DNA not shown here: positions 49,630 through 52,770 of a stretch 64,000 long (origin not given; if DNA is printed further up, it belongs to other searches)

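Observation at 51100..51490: Leucyl-tRNA synthetase with an embedded, apparently intact NUDIX hydrolase domain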

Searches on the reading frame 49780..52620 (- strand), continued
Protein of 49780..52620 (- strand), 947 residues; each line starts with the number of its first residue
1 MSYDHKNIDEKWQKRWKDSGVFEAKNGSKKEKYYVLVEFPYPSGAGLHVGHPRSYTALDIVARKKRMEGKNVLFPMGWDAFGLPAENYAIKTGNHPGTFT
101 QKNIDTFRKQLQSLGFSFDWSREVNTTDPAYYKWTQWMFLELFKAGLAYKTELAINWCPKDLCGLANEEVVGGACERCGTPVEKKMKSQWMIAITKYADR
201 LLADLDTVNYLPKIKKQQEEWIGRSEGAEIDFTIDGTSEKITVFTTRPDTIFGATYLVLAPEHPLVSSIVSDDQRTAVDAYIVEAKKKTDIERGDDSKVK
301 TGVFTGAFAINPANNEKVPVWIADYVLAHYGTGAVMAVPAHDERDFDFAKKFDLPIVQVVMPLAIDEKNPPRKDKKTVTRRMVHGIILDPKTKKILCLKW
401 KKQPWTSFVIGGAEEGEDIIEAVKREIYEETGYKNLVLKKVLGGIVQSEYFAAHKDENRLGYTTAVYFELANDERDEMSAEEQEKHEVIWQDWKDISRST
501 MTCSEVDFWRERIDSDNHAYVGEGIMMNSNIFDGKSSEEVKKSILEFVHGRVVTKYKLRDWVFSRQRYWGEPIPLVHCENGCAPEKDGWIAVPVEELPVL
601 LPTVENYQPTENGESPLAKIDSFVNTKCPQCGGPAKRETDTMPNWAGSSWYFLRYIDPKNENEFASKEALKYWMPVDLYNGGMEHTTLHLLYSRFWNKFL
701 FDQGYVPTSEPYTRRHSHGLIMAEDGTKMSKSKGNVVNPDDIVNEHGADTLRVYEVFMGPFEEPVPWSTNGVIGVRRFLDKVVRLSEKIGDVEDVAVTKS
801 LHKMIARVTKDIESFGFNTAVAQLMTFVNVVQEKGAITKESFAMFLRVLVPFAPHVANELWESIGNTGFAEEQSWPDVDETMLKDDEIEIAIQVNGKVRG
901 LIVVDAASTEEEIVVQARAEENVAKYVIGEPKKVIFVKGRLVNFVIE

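Call 9: find_homologous_proteins(query=window:49780-52620:-, max_evalue=1e-50)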
Query seq(947 aa) (947 aa): 8000 proteins with E <= 1e-50 among 8000 candidates; the best 120 are listed.
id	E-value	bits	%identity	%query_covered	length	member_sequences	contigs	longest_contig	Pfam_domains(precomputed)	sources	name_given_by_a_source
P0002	0.0e+0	1595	100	71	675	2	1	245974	PF09334.18,PF13603.13,PF00133.29,PF00293.35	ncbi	ncbi:MAG: leucine--tRNA ligase, partial [Patescibacteria group bacterium]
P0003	0.0e+0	1590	72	100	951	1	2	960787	PF09334.18,PF08264.20,PF13603.13,PF00133.29,PF00293.35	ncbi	-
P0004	0.0e+0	1551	69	100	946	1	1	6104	PF09334.18,PF08264.20,PF13603.13,PF00133.29,PF00293.35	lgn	-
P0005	0.0e+0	1544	68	98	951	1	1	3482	PF09334.18,PF08264.20,PF13603.13,PF00133.29,PF00293.35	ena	-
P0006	0.0e+0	1525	70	100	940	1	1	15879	PF09334.18,PF08264.20,PF13603.13,PF00133.29,PF00293.35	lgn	-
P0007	0.0e+0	1500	69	100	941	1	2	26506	PF09334.18,PF01406.26,PF08264.20,PF13603.13,PF00133.29,PF00293.35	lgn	-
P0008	0.0e+0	1483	69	100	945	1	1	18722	PF09334.18,PF08264.20,PF13603.13,PF00133.29,PF00293.35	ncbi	-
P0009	0.0e+0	1473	85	39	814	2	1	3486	PF09334.18,PF08264.20,PF13603.13,PF00133.29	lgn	-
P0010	0.0e+0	1472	80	42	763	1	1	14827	PF09334.18,PF08264.20,PF13603.13,PF00133.29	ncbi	-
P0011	0.0e+0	1471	66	100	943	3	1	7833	PF09334.18,PF08264.20,PF13603.13,PF00133.29,PF00293.35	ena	-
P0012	0.0e+0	1470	79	42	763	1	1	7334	PF09334.18,PF08264.20,PF13603.13,PF00133.29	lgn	-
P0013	0.0e+0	1464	66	100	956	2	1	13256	PF09334.18,PF08264.20,PF13603.13,PF00133.29,PF00293.35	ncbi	-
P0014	0.0e+0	1462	84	39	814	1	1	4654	PF09334.18,PF08264.20,PF13603.13,PF00133.29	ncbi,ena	-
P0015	0.0e+0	1459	65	100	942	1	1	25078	PF09334.18,PF08264.20,PF13603.13,PF00133.29,PF00293.35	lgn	-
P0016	0.0e+0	1458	84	42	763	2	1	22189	PF09334.18,PF08264.20,PF13603.13,PF00133.29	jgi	jgi:leucyl-tRNA synthetase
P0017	0.0e+0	1455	81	42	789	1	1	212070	PF09334.18,PF08264.20,PF13603.13,PF00133.29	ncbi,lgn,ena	-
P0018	0.0e+0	1451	82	42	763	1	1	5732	PF09334.18,PF08264.20,PF13603.13,PF00133.29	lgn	-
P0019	0.0e+0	1450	65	100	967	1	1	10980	PF09334.18,PF08264.20,PF13603.13,PF00133.29,PF00293.35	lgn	-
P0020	0.0e+0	1445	83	39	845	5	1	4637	PF09334.18,PF08264.20,PF13603.13,PF00133.29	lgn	-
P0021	0.0e+0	1439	85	38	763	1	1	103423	PF09334.18,PF08264.20,PF13603.13,PF00133.29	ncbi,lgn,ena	-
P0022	0.0e+0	1435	85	38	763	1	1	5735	PF09334.18,PF08264.20,PF13603.13,PF00133.29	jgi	-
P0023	0.0e+0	1435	77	42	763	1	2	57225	PF09334.18,PF08264.20,PF13603.13,PF00133.29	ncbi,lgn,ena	-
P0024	0.0e+0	1432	80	40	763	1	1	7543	PF09334.18,PF08264.20,PF13603.13,PF00133.29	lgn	-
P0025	0.0e+0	1431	80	42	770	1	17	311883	PF09334.18,PF08264.20,PF13603.13,PF00133.29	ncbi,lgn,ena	-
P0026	0.0e+0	1417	81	40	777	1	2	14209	PF09334.18,PF08264.20,PF13603.13,PF00133.29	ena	-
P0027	0.0e+0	1416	78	42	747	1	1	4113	PF09334.18,PF08264.20,PF13603.13,PF00133.29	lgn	-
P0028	0.0e+0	1415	69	46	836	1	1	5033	PF09334.18,PF08264.20,PF13603.13,PF00133.29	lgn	-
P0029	0.0e+0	1413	80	42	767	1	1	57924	PF09334.18,PF08264.20,PF13603.13,PF00133.29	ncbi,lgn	-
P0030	0.0e+0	1413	80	42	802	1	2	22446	PF09334.18,PF08264.20,PF13603.13,PF00133.29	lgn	-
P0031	0.0e+0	1409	64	100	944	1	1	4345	PF09334.18,PF08264.20,PF13603.13,PF00133.29,PF00293.35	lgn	-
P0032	0.0e+0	1406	78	43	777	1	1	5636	PF09334.18,PF08264.20,PF13603.13,PF00133.29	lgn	-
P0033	0.0e+0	1401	76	42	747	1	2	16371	PF09334.18,PF08264.20,PF13603.13,PF00133.29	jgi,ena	-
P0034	0.0e+0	1397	75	41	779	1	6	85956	PF09334.18,PF01406.26,PF08264.20,PF13603.13,PF00133.29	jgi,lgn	jgi:leucyl-tRNA synthetase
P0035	0.0e+0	1392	76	42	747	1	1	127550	PF09334.18,PF08264.20,PF13603.13,PF00133.29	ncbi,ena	-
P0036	0.0e+0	1389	62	100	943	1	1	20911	PF09334.18,PF01406.26,PF08264.20,PF13603.13,PF00133.29,PF00293.35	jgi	jgi:leucyl-tRNA synthetase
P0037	0.0e+0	1383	65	61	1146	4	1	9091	PF09334.18,PF01406.26,PF08264.20,PF13603.13,PF12697.14,PF00133.29,PF00561.27,PF00293.35,PF06821.20,PF12146.16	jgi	jgi:leucyl-tRNA synthetase/predicted alpha/beta hydrolase family esterase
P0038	0.0e+0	1381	62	100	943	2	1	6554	PF09334.18,PF01406.26,PF08264.20,PF13603.13,PF00133.29,PF00293.35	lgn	-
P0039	0.0e+0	1380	77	42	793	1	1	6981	PF09334.18,PF08264.20,PF13603.13,PF00133.29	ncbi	-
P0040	0.0e+0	1378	76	41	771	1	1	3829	PF09334.18,PF08264.20,PF13603.13,PF00133.29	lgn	-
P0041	0.0e+0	1371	63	100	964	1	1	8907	PF09334.18,PF08264.20,PF13603.13,PF00133.29,PF00293.35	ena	-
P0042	0.0e+0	1369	63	100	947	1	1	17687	PF09334.18,PF08264.20,PF13603.13,PF00133.29,PF00293.35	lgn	-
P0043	0.0e+0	1368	59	75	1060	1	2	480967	PF09334.18,PF08264.20,PF13603.13,PF00133.29,PF00293.35,PF04266.21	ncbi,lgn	-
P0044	0.0e+0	1361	62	98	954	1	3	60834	PF09334.18,PF08264.20,PF13603.13,PF00133.29,PF00293.35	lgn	-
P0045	0.0e+0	1360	72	42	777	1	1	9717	PF09334.18,PF08264.20,PF13603.13,PF00133.29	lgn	-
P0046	0.0e+0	1355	61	98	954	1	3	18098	PF09334.18,PF08264.20,PF13603.13,PF00133.29,PF00293.35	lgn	-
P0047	0.0e+0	1352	75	42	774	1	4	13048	PF09334.18,PF08264.20,PF13603.13,PF00133.29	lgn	-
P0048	0.0e+0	1351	61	100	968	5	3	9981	PF09334.18,PF01406.26,PF08264.20,PF13603.13,PF00133.29,PF00293.35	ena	-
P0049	0.0e+0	1345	61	98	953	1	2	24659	PF09334.18,PF08264.20,PF13603.13,PF00133.29,PF00293.35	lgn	-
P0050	0.0e+0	1345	67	46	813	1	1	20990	PF09334.18,PF08264.20,PF13603.13,PF00133.29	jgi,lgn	-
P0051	0.0e+0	1341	53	75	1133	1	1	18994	PF09334.18,PF08264.20,PF13603.13,PF00133.29,PF00293.35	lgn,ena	-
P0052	0.0e+0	1339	61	100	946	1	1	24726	PF09334.18,PF01406.26,PF08264.20,PF13603.13,PF00133.29,PF00293.35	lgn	-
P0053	0.0e+0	1339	62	98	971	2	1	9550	PF09334.18,PF08264.20,PF13603.13,PF00133.29,PF00293.35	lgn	-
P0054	0.0e+0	1335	61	100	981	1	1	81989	PF09334.18,PF01406.26,PF08264.20,PF13603.13,PF00133.29,PF00293.35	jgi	jgi:leucyl-tRNA synthetase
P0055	0.0e+0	1334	60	98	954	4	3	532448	PF09334.18,PF08264.20,PF13603.13,PF00133.29,PF00293.35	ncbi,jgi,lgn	jgi:leucyl-tRNA synthetase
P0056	0.0e+0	1333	60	100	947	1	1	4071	PF09334.18,PF01406.26,PF08264.20,PF13603.13,PF00133.29,PF00293.35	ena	-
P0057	0.0e+0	1333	82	38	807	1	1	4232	PF09334.18,PF08264.20,PF13603.13,PF00133.29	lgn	-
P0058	0.0e+0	1333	61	98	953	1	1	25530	PF09334.18,PF08264.20,PF13603.13,PF00133.29,PF00293.35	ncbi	-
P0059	0.0e+0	1332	73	46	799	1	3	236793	PF09334.18,PF08264.20,PF13603.13,PF00133.29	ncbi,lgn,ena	ncbi:MAG: leucine--tRNA ligase [Patescibacteria group bacterium]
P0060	0.0e+0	1327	59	100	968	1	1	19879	PF09334.18,PF01406.26,PF08264.20,PF13603.13,PF00133.29,PF00293.35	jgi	-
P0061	0.0e+0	1327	74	46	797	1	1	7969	PF09334.18,PF08264.20,PF13603.13,PF00133.29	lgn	-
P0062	0.0e+0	1327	60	100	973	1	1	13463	PF09334.18,PF01406.26,PF08264.20,PF13603.13,PF00133.29,PF00293.35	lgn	-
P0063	0.0e+0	1326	66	45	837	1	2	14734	PF09334.18,PF08264.20,PF13603.13,PF00133.29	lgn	-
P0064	0.0e+0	1324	60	100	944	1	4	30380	PF09334.18,PF01406.26,PF08264.20,PF13603.13,PF00133.29,PF00293.35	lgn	-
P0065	0.0e+0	1322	61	100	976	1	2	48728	PF09334.18,PF08264.20,PF13603.13,PF00133.29,PF00293.35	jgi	jgi:leucyl-tRNA synthetase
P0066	0.0e+0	1320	60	100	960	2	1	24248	PF09334.18,PF01406.26,PF08264.20,PF13603.13,PF00133.29,PF00293.35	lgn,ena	-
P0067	0.0e+0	1320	77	42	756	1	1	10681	PF09334.18,PF08264.20,PF13603.13,PF00133.29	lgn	-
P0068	0.0e+0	1319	55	75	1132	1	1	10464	PF09334.18,PF08264.20,PF13603.13,PF00133.29,PF00293.35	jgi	jgi:leucyl-tRNA synthetase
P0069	0.0e+0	1316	59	100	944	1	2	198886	PF09334.18,PF01406.26,PF08264.20,PF13603.13,PF00133.29,PF00293.35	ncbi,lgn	-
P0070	0.0e+0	1316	74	42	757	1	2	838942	PF09334.18,PF08264.20,PF13603.13,PF00133.29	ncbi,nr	ncbi:leucine--tRNA ligase [Candidatus Uhrbacteria bacterium]|nr:leucine--tRNA ligase [Candidatus Uhr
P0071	0.0e+0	1315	55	44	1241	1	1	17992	PF09334.18,PF08264.20,PF13603.13,PF00133.29,PF00293.35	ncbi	-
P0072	0.0e+0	1314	60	98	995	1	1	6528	PF09334.18,PF08264.20,PF13603.13,PF00133.29,PF00293.35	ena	-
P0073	0.0e+0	1313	60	100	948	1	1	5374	PF09334.18,PF08264.20,PF13603.13,PF00133.29,PF00293.35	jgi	jgi:leucyl-tRNA synthetase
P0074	0.0e+0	1313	75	40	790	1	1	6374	PF09334.18,PF08264.20,PF13603.13,PF00133.29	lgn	-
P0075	0.0e+0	1313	74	40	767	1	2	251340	PF09334.18,PF08264.20,PF13603.13,PF00133.29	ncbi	-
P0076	0.0e+0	1313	74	40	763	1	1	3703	PF09334.18,PF08264.20,PF13603.13,PF00133.29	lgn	-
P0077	0.0e+0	1313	72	42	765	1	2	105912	PF09334.18,PF08264.20,PF13603.13,PF00133.29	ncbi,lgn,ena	-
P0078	0.0e+0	1313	59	100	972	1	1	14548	PF09334.18,PF08264.20,PF13603.13,PF00133.29,PF00293.35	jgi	jgi:leucyl-tRNA synthetase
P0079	0.0e+0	1309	72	46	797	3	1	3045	PF09334.18,PF08264.20,PF13603.13,PF00133.29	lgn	-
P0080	0.0e+0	1309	62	100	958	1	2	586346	PF09334.18,PF08264.20,PF13603.13,PF00133.29,PF00293.35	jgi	jgi:leucyl-tRNA synthetase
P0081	0.0e+0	1305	74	40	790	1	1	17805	PF09334.18,PF08264.20,PF13603.13,PF00133.29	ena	-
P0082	0.0e+0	1302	59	100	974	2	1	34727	PF09334.18,PF08264.20,PF13603.13,PF00133.29,PF00293.35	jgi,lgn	-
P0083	0.0e+0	1302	57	75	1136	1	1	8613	PF09334.18,PF01406.26,PF08264.20,PF13603.13,PF00133.29,PF00561.27,PF00293.35,PF06821.20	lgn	-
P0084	0.0e+0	1302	71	43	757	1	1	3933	PF09334.18,PF08264.20,PF13603.13,PF00133.29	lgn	-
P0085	0.0e+0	1299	60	100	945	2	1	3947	PF09334.18,PF08264.20,PF13603.13,PF00133.29,PF00293.35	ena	-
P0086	0.0e+0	1298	60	100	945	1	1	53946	PF09334.18,PF01406.26,PF08264.20,PF13603.13,PF00133.29,PF00293.35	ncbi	-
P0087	0.0e+0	1296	56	66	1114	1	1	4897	PF09334.18,PF01406.26,PF08264.20,PF13603.13,PF00133.29,PF00293.35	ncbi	-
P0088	0.0e+0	1295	74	42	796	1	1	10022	PF09334.18,PF08264.20,PF13603.13,PF00133.29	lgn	-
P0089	0.0e+0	1295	60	96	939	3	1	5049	PF09334.18,PF01406.26,PF08264.20,PF13603.13,PF00133.29,PF00293.35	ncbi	ncbi:MAG: class I tRNA ligase family protein, partial [Pseudomonadota bacterium]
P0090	0.0e+0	1294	61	100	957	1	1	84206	PF09334.18,PF01406.26,PF08264.20,PF13603.13,PF00133.29,PF00293.35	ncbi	-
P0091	0.0e+0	1294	58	51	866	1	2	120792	PF09334.18,PF08264.20,PF13603.13,PF00133.29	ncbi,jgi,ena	ncbi:MAG: leucine--tRNA ligase [Patescibacteria group bacterium]|jgi:leucyl-tRNA synthetase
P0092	0.0e+0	1294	74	46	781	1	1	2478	PF09334.18,PF08264.20,PF13603.13,PF00133.29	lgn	-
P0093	0.0e+0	1294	68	38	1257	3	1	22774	PF09334.18,PF04480.19,PF08264.20,PF13603.13,PF00133.29,PF18741.8,PF00293.35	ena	-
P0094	0.0e+0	1293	56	76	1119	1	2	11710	PF09334.18,PF01406.26,PF08264.20,PF13603.13,PF12697.14,PF12695.14,PF00133.29,PF00561.27,PF00293.35,PF06821.20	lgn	-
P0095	0.0e+0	1292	74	40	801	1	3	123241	PF09334.18,PF08264.20,PF13603.13,PF00133.29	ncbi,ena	ncbi:MAG: class I tRNA ligase family protein [Patescibacteria group bacterium]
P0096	0.0e+0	1291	60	98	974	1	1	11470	PF09334.18,PF08264.20,PF13603.13,PF00133.29,PF00293.35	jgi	jgi:leucyl-tRNA synthetase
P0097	0.0e+0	1291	-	-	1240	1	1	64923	PF09334.18,PF08264.20,PF13603.13,PF00133.29,PF00293.35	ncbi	-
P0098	0.0e+0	1291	62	67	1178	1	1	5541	PF13419.13,PF09334.18,PF08264.20,PF00702.33,PF13603.13,PF00133.29,PF00293.35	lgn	-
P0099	0.0e+0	1290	58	100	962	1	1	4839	PF09334.18,PF08264.20,PF13603.13,PF00133.29,PF00293.35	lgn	-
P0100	0.0e+0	1290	59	100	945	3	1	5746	PF09334.18,PF08264.20,PF13603.13,PF00133.29,PF00293.35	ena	-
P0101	0.0e+0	1289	59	100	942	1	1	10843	PF09334.18,PF01406.26,PF08264.20,PF13603.13,PF00133.29,PF00293.35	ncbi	ncbi:MAG: class I tRNA ligase family protein [Thermodesulfobacteriota bacterium]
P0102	0.0e+0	1289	58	100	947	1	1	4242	PF09334.18,PF08264.20,PF13603.13,PF00133.29,PF00293.35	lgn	-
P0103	0.0e+0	1286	60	100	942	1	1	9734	PF09334.18,PF01406.26,PF08264.20,PF13603.13,PF00133.29,PF00293.35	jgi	jgi:leucyl-tRNA synthetase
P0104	0.0e+0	1286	58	100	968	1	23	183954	PF09334.18,PF01406.26,PF08264.20,PF13603.13,PF00133.29,PF00293.35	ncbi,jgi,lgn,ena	jgi:leucyl-tRNA synthetase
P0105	0.0e+0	1284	59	96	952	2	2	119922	PF09334.18,PF01406.26,PF08264.20,PF13603.13,PF00133.29,PF00293.35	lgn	-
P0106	0.0e+0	1284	57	75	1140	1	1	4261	PF09334.18,PF01406.26,PF08264.20,PF13603.13,PF00133.29,PF00293.35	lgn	-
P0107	0.0e+0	1281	72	41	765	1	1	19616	PF09334.18,PF08264.20,PF13603.13,PF00133.29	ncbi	-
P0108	0.0e+0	1281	58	100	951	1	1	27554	PF09334.18,PF01406.26,PF08264.20,PF13603.13,PF00133.29,PF00293.35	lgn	-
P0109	0.0e+0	1280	57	100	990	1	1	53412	PF09334.18,PF08264.20,PF13603.13,PF00133.29,PF00293.35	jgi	-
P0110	0.0e+0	1278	58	100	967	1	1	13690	PF09334.18,PF08264.20,PF13603.13,PF00133.29,PF00293.35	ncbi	-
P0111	0.0e+0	1278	58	100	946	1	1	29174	PF09334.18,PF08264.20,PF13603.13,PF00133.29,PF00293.35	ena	-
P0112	0.0e+0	1278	57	100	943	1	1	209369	PF09334.18,PF01406.26,PF08264.20,PF13603.13,PF00133.29,PF00293.35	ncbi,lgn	-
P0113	0.0e+0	1277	59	100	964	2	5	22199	PF09334.18,PF01406.26,PF08264.20,PF13603.13,PF00133.29,PF00293.35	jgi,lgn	jgi:leucyl-tRNA synthetase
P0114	0.0e+0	1277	57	100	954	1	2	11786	PF09334.18,PF01406.26,PF08264.20,PF13603.13,PF00133.29,PF00293.35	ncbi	-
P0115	0.0e+0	1277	61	51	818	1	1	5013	PF09334.18,PF01406.26,PF08264.20,PF13603.13,PF00133.29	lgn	-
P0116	0.0e+0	1277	57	100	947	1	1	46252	PF09334.18,PF08264.20,PF13603.13,PF00133.29,PF00293.35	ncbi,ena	ncbi:MAG: class I tRNA ligase family protein [bacterium]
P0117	0.0e+0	1277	58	100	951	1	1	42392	PF09334.18,PF01406.26,PF08264.20,PF13603.13,PF00133.29,PF00293.35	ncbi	-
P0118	0.0e+0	1276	57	100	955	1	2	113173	PF09334.18,PF01406.26,PF08264.20,PF13603.13,PF00133.29,PF00293.35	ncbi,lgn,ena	-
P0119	0.0e+0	1275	57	98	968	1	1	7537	PF09334.18,PF08264.20,PF13603.13,PF00133.29,PF00293.35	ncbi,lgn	-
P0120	0.0e+0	1274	59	100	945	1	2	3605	PF09334.18,PF01406.26,PF08264.20,PF13603.13,PF00133.29,PF00293.35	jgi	-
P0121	0.0e+0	1273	57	100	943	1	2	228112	PF09334.18,PF08264.20,PF13603.13,PF00133.29,PF00293.35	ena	-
